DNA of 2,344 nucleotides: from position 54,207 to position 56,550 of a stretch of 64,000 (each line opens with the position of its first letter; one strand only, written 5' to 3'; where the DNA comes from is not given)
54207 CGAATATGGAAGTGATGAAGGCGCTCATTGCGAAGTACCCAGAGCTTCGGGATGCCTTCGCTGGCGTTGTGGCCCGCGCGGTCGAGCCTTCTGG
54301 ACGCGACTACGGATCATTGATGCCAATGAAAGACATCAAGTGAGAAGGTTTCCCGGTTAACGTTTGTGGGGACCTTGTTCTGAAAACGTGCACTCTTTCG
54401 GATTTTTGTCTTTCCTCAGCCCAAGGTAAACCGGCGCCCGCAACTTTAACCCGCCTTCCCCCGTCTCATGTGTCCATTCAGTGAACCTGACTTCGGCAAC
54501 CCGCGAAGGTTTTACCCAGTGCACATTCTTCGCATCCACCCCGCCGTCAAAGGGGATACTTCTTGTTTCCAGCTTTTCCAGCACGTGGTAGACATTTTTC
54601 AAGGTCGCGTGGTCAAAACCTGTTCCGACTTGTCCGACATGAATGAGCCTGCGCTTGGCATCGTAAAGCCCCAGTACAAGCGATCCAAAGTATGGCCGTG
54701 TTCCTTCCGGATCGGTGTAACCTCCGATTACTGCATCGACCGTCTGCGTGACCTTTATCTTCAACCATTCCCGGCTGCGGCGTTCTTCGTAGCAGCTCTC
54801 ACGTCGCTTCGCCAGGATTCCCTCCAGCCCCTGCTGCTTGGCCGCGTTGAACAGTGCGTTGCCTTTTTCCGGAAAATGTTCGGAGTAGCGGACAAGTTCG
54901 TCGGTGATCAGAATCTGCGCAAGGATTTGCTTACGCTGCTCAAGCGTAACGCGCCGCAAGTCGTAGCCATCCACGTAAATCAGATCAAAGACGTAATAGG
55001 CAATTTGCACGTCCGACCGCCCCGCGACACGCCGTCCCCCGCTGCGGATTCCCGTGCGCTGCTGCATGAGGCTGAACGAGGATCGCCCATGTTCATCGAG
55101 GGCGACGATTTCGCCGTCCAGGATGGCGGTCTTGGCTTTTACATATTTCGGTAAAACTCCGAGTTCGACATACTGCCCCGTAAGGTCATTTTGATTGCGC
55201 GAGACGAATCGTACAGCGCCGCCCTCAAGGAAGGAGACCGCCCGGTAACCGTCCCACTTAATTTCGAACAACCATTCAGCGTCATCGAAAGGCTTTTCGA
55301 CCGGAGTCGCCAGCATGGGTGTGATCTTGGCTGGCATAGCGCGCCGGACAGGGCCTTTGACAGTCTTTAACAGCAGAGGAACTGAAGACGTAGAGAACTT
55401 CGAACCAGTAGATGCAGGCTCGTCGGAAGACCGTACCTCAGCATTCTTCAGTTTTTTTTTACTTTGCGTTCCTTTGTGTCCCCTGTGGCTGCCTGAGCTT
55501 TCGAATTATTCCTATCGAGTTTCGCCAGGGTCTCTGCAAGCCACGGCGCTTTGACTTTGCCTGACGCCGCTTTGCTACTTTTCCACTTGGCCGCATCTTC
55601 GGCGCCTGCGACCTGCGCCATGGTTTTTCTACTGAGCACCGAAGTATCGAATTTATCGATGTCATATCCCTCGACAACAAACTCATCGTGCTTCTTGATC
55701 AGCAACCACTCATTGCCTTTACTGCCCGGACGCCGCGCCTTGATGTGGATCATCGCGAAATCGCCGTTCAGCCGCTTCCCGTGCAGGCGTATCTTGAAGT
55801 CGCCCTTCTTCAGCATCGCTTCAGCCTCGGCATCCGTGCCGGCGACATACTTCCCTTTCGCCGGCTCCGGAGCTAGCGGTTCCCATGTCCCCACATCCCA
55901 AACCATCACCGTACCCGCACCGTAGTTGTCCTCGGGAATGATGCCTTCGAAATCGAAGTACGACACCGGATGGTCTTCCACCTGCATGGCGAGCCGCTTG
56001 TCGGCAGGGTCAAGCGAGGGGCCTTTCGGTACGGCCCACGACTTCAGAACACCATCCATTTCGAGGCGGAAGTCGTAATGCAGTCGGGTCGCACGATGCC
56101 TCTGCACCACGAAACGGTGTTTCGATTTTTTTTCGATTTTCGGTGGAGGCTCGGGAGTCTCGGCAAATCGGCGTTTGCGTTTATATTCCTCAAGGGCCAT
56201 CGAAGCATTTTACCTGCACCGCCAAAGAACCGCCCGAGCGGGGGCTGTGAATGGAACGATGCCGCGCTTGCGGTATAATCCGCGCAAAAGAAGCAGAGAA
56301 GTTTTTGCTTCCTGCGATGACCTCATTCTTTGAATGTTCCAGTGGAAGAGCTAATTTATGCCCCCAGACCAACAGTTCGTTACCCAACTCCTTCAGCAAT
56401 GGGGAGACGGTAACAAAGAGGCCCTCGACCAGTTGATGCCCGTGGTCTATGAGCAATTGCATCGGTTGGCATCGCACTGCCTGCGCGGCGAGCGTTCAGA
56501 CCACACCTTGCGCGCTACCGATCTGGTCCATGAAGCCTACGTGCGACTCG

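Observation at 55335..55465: A9 slippery tract at the end of the LigD phosphoesterase ORF: a one-nucleotide shift reads stop-free into the ligase ORF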

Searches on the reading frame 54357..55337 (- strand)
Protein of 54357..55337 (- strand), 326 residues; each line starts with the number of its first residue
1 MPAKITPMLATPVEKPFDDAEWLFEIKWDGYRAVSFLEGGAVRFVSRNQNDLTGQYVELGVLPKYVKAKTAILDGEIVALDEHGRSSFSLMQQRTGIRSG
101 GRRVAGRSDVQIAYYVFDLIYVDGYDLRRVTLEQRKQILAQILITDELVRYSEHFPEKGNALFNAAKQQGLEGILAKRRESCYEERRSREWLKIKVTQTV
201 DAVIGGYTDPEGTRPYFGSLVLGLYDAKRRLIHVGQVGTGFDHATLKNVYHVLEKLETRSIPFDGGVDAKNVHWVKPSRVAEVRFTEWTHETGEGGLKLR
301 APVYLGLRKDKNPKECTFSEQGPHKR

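Call 4: search_protein_families(library=pfam, proteins=[window:54357-55337:-], max_evalue=0.01)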
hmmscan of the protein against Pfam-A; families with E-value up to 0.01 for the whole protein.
window:54357-55337:- (326 aa): 4 families
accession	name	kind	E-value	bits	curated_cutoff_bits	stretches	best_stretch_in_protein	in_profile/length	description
PF01068.26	DNA_ligase_A_M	-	9.7e-34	117.3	26.2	1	7-195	1-204/204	ATP dependent DNA ligase domain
PF04679.21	DNA_ligase_A_C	-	7.6e-26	90.8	27.5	1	214-311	2-94/94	ATP dependent DNA ligase C terminal region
PF09414.15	RNA_ligase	-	0.0012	19.5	27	1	21-195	2-171/171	RNA ligase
PF01331.24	mRNA_cap_enzyme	-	0.0037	17.6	29.6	0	110-155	88-133/194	mRNA capping enzyme, catalytic domain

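Call 5: search_protein_families(library=ncbifam, proteins=[window:54357-55337:-], max_evalue=0.01)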
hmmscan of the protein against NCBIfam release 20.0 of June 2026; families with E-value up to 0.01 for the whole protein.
window:54357-55337:- (326 aa): 13 families
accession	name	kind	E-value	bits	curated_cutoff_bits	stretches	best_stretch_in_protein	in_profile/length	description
TIGR02779.1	NHEJ_ligase_lig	equivalog_domain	6.4e-93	311.3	227.75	1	7-317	1-301/302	non-homologous end-joining DNA ligase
NF004628.0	PRK05972.1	subfamily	9.5e-86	288.7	895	1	1-317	240-546/870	ATP-dependent DNA ligase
NF007210.0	PRK09632.1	equivalog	6.2e-79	266.2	989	1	3-317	476-778/781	ATP-dependent DNA ligase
TIGR02776.1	NHEJ_ligase_prk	equivalog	1e-76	259.1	373.2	1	20-321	5-297/587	DNA ligase D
NF006078.0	PRK08224.1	equivalog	3.5e-44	151.2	296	1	3-320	7-333/350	ATP-dependent DNA ligase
NF005796.0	PRK07636.1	subfamily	1.7e-42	145.5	337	1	5-304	3-270/275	ATP-dependent DNA ligase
TIGR00574.1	dnl1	superfamily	1.9e-41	142.4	217.8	1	4-321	169-521/527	ATP-dependent DNA ligase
NF002868.0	PRK03180.1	equivalog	3.7e-33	115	641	1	5-316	184-496/509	ATP-dependent DNA ligase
NF007211.0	PRK09633.1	equivalog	1.3e-30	106.3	774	1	7-319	3-310/610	DNA ligase D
NF041331.1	LigA_Halo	equivalog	1.9e-30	105.9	830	1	23-316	250-541/552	ATP-dependent DNA ligase LigA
NF006701.0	PRK09247.1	equivalog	2.6e-30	105.9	543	1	8-316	209-525/540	ATP-dependent DNA ligase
TIGR04120.1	DNA_lig_bact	equivalog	1.1e-27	97.2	400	1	6-316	203-516/526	cisplatin damage response ATP-dependent DNA ligase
NF006592.0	PRK09125.1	equivalog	4.4e-09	35.8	200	1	7-245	31-247/283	DNA ligase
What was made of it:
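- On LigD 3'-phosphoesterase (PE) domain family: Calls 4, 5.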

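Call 11: find_related_loci(query=window:54360-55337:-, collection=genome_contigs, flank=4000)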
Query window:54360-55337:- (326 aa) in genome_contigs; peptide patterns used: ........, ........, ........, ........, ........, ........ (x = any residue, [..] = any of these).
518 stretches matched a pattern; 453 encode a relative of the query (tblastn E <= 1e-3); the best 80 are kept; 80 distinct loci.
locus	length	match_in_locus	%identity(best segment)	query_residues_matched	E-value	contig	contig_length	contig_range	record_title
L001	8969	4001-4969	76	1-323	5e-170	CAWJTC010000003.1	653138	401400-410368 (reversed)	MAG: uncultured Acidobacteriota bacterium isolate MFD04463.bin.2.71 genome assembly, contig: contig_37189, whole genome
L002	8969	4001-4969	76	1-323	2e-169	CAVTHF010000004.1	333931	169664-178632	MAG: uncultured Acidobacteriota bacterium isolate MFD06085.bin.1.183 genome assembly, contig: contig_17964, whole genome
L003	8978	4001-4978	74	1-326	1e-167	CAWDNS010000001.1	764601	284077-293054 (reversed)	MAG: uncultured Acidobacteriota bacterium isolate MFD03399.bin.1.9 genome assembly, contig: contig_10035, whole genome s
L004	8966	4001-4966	74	1-323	1e-166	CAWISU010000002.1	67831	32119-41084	MAG: uncultured Acidobacteriota bacterium isolate MFD09222.bin.2.91 genome assembly, contig: contig_104557, whole genome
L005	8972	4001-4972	73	1-324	4e-166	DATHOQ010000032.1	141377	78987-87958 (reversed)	MAG TPA_asm: Terriglobales bacterium isolate SMAG_U12688 k141_3087877, whole genome shotgun sequence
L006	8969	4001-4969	74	1-323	6e-166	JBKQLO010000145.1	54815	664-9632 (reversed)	MAG: Terriglobales bacterium isolate CRr3G3H3I__bin_105 CRr3G3H3I_000000183957, whole genome shotgun sequence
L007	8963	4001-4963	74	1-321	5e-166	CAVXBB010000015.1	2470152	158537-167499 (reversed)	MAG: uncultured Acidobacteriaceae bacterium isolate MFD02579.bin.2.56 genome assembly, contig: contig_5146, whole genome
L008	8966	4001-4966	73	1-323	1e-163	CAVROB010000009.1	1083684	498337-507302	MAG: uncultured Acidobacteriota bacterium isolate MFD03399.bin.1.45 genome assembly, contig: contig_2805, whole genome s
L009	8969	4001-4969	72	1-323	1e-163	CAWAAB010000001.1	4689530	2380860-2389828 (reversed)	MAG: uncultured Acidobacteriota bacterium isolate MFD01828.bin.1.47 genome assembly, contig: contig_10743, whole genome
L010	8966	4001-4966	74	1-322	1e-163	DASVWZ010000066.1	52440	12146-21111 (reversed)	MAG TPA_asm: Terriglobales bacterium isolate SMAG_U2562 k141_199237, whole genome shotgun sequence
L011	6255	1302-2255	74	1-318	2e-163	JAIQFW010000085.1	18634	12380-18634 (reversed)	MAG: Terriglobia bacterium isolate SRVP_32 SRVP18_hole-7m-from-trench_1_20cm_scaffold_1624, whole genome shotgun sequenc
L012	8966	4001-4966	73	1-323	4e-163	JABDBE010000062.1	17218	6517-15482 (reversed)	MAG: Acidobacteria bacterium isolate BWMinControl_Nextera68_MAG1 3300020743.a:Ga0207044_1076, whole genome shotgun seque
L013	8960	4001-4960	72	1-321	1e-162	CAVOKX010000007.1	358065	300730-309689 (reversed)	MAG: uncultured Acidobacteriota bacterium isolate MFD00008.bin.1.215 genome assembly, contig: contig_25600, whole genome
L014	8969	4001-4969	72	1-323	2e-162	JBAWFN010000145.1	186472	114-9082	MAG: Terriglobales bacterium isolate MFD01509_ilm_asm_bin21 k127_339459, whole genome shotgun sequence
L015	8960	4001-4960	73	1-321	4e-162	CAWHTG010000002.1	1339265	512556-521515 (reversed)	MAG: uncultured Acidobacteriota bacterium isolate MFD03346.bin.1.6 genome assembly, contig: contig_15601, whole genome s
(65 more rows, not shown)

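Call 22: find_encoding_contigs(protein=window:54357-55337:-, flank=3000, max_places=10)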
Protein window:54357-55337:- (326 aa): 3 contigs read that carry it; 2 places shown.
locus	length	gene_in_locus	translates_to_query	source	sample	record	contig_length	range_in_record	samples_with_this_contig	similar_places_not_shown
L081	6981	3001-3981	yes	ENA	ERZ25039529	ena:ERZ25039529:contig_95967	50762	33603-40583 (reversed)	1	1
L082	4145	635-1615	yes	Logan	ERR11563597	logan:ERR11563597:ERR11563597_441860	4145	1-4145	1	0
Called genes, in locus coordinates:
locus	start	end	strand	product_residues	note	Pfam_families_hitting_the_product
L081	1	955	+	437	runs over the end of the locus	PF02874:ATP-synt_ab_N (weak), PF00006:ATP-synt_ab, PF00005:ABC_tran (faint), PF18269:T3SS_ATPase_C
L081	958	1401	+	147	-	PF02050:FliJ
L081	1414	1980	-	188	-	PF07638:Sigma70_ECF, PF08281:Sigma70_r4_2, PF04545:Sigma70_r4 (weak)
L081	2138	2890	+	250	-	PF13298:LigD_N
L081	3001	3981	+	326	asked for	PF01068:DNA_ligase_A_M, PF04679:DNA_ligase_A_C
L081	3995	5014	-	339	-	-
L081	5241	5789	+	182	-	PF04011:LemA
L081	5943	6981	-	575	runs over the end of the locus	PF05649:Peptidase_M13_N, PF01431:Peptidase_M13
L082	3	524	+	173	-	?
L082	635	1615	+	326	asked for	PF01068:DNA_ligase_A_M, PF04679:DNA_ligase_A_C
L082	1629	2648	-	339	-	-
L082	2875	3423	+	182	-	PF04011:LemA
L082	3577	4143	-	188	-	?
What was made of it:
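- Closest known: Canonical multidomain LigD. Different: No Pol domain is attached, and no Ku or Pol gene was seen among the immediate neighbours (call 22).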

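Call 60: find_homologous_proteins(query=window:54360-55337:-, max_evalue=1e-50)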
Query window:54360-55337:- (326 aa): 4235 proteins with E <= 1e-50 among 8000 candidates; the best 120 are listed.
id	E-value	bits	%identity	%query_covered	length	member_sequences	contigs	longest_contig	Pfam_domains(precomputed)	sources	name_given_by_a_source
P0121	4.4e-198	675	90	100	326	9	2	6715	PF01068.27,PF04679.22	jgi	jgi:bifunctional non-homologous end joining protein LigD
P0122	3.1e-191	653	89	98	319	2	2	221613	PF01068.27,PF04679.22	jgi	jgi:bifunctional non-homologous end joining protein LigD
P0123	2.9e-184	630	83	100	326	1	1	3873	PF01068.27,PF04679.22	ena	-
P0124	1.6e-178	611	82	100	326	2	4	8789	PF01068.27,PF04679.22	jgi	jgi:bifunctional non-homologous end joining protein LigD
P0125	1.4e-163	562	76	99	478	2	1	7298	PF01068.27,PF04679.22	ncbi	ncbi:MAG: non-homologous end-joining DNA ligase [Terriglobales bacterium]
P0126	2.4e-162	558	75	99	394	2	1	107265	PF01068.27,PF04679.22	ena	-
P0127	3.6e-162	557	74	99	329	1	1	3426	PF01068.27,PF04679.22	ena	-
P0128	1.0e-161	556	74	98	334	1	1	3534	PF09414.16,PF01068.27,PF04679.22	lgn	-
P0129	1.5e-161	555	73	99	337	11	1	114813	PF01068.27,PF04679.22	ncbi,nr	ncbi:MAG TPA: non-homologous end-joining DNA ligase [Terriglobales bacterium]|nr:non-homologous end-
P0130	3.2e-160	551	74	99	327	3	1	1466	PF01068.27,PF04679.22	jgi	jgi:bifunctional non-homologous end joining protein LigD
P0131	4.7e-159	547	71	99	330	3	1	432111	PF09414.16,PF01068.27,PF04679.22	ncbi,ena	-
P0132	2.3e-158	545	74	99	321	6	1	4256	PF01068.27,PF04679.22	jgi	-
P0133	4.8e-158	544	75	98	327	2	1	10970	PF01068.27,PF04679.22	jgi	jgi:bifunctional non-homologous end joining protein LigD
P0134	5.0e-158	544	72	100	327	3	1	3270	PF01068.27,PF04679.22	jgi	-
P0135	9.2e-158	543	73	99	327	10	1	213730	PF01068.27,PF04679.22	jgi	-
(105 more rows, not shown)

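Call 62: find_encoding_contigs(protein=P0121, flank=2500, max_places=3)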
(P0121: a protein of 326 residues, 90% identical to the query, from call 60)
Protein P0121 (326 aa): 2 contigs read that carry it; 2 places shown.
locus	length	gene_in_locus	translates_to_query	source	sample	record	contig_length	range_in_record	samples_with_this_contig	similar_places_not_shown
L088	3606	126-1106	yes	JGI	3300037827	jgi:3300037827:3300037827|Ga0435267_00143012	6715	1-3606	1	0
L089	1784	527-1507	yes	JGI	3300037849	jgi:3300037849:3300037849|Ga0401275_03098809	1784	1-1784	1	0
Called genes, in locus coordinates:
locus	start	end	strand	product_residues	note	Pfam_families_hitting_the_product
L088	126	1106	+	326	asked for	PF01068:DNA_ligase_A_M, PF04679:DNA_ligase_A_C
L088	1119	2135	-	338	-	-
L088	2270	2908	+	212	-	PF04011:LemA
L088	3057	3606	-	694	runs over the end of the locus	PF05649:Peptidase_M13_N, PF01431:Peptidase_M13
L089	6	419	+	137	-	PF13298:LigD_N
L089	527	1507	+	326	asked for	PF01068:DNA_ligase_A_M, PF04679:DNA_ligase_A_C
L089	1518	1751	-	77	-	-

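Call 63: find_encoding_contigs(protein=P0122, flank=2500, max_places=3)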
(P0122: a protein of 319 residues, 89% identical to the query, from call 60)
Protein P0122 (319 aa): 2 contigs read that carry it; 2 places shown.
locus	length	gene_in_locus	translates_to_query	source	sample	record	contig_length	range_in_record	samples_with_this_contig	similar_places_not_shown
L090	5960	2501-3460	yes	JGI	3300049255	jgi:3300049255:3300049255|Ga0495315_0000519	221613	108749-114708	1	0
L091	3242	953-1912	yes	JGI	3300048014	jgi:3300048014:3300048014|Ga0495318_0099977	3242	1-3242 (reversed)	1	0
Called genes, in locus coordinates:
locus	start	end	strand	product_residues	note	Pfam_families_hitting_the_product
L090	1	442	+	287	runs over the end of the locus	PF00005:ABC_tran (weak), PF00006:ATP-synt_ab, PF18269:T3SS_ATPase_C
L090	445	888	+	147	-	-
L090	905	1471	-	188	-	PF07638:Sigma70_ECF, PF08281:Sigma70_r4_2, PF04545:Sigma70_r4 (weak)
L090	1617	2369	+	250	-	PF13298:LigD_N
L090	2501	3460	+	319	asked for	PF01068:DNA_ligase_A_M, PF04679:DNA_ligase_A_C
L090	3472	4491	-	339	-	-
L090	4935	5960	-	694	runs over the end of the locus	PF05649:Peptidase_M13_N, PF01431:Peptidase_M13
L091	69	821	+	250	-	PF13298:LigD_N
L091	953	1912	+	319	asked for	PF01068:DNA_ligase_A_M, PF04679:DNA_ligase_A_C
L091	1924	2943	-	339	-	-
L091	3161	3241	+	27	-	?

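Call 64: find_encoding_contigs(protein=P0123, flank=2500, max_places=3)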
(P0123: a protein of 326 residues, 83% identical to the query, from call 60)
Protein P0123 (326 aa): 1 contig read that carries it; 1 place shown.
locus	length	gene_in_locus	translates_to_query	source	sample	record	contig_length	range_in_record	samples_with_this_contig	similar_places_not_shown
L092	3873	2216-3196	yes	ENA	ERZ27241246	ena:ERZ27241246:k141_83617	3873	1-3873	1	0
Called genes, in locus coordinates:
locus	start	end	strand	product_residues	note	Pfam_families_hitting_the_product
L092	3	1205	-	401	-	?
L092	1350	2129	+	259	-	PF13298:LigD_N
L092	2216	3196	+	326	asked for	PF01068:DNA_ligase_A_M, PF04679:DNA_ligase_A_C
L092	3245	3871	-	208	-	?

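Call 65: find_encoding_contigs(protein=P0124, flank=2500, max_places=3)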
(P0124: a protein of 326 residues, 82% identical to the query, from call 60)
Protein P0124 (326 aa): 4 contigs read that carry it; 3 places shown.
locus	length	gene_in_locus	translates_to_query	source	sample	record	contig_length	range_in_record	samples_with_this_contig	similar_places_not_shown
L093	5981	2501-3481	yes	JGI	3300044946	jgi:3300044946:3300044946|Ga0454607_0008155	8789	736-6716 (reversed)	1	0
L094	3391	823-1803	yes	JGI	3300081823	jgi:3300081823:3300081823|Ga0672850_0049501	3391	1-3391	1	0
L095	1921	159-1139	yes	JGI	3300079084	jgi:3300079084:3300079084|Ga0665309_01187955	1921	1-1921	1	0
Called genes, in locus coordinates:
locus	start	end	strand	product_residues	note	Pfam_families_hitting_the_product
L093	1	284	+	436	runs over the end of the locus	PF02874:ATP-synt_ab_N (weak), PF00006:ATP-synt_ab, PF00005:ABC_tran (faint), PF18269:T3SS_ATPase_C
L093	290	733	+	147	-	PF02050:FliJ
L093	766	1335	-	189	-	PF07638:Sigma70_ECF, PF08281:Sigma70_r4_2, PF04545:Sigma70_r4 (weak)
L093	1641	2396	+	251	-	PF13298:LigD_N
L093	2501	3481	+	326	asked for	PF01068:DNA_ligase_A_M, PF04679:DNA_ligase_A_C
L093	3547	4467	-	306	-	-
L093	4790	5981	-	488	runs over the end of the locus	PF00089:Trypsin, PF13365:Trypsin_2, PF00595:PDZ, PF13180:PDZ_2, PF17820:PDZ_6, PF13180:PDZ_2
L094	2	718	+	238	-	?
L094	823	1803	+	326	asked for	PF01068:DNA_ligase_A_M, PF04679:DNA_ligase_A_C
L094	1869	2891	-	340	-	-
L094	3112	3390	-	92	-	PF13180:PDZ_2, PF17820:PDZ_6 (faint)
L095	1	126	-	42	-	?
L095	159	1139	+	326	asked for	PF01068:DNA_ligase_A_M, PF04679:DNA_ligase_A_C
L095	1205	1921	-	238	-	?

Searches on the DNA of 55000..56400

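Call 61: search_rna_families(source=window, start=55000, end=56400, threshold=evalue, max_evalue=1)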
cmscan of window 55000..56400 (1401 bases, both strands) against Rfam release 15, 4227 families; matches with E-value up to 1: 0.
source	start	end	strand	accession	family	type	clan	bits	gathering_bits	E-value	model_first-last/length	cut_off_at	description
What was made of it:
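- On -1 programmed ribosomal frameshifting: There is no Rfam hit (call 61).
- Tried and rejected: Rfam gave no match in 55000-56400 (call 61).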

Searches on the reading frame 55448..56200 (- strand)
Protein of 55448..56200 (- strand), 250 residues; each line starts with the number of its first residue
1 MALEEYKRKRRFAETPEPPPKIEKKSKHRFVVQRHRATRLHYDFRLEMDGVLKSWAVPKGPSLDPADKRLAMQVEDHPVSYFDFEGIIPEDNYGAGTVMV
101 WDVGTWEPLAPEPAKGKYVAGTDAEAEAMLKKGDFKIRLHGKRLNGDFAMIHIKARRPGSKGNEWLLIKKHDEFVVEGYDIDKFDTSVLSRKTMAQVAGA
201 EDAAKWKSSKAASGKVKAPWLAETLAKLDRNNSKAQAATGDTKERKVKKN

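Call 4: search_protein_families(library=pfam, proteins=[window:55448-56200:-], max_evalue=0.01)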
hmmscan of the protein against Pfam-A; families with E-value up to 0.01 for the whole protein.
window:55448-56200:- (250 aa): 1 family
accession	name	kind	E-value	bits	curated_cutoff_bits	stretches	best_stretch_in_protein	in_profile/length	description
PF13298.12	LigD_N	-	3e-44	150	31.1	1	33-151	1-106/107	DNA Ligase D 3'-phosphoesterase domain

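Call 5: search_protein_families(library=ncbifam, proteins=[window:55448-56200:-], max_evalue=0.01)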
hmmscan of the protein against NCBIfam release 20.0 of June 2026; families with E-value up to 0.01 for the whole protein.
window:55448-56200:- (250 aa): 3 families
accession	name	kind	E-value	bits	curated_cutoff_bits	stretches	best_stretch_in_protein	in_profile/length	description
NF004628.0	PRK05972.1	subfamily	8.9e-76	255.7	895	1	2-240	5-233/870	ATP-dependent DNA ligase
TIGR02777.1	LigD_PE_dom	equivalog_domain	1.2e-62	210.4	144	1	3-173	1-156/156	DNA ligase D, 3'-phosphoesterase domain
NF007210.0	PRK09632.1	equivalog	2.2e-46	158.6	989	1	2-219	300-480/781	ATP-dependent DNA ligase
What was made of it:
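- Closest known: Canonical multidomain LigD. Same: The two ORFs tile adjacent parts of the full-length LigD profile (calls 4, 5).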

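Call 23: find_encoding_contigs(protein=window:55448-56200:-, flank=3000, max_places=10)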
Protein window:55448-56200:- (250 aa): no gene with exactly this product is on record in the collection.
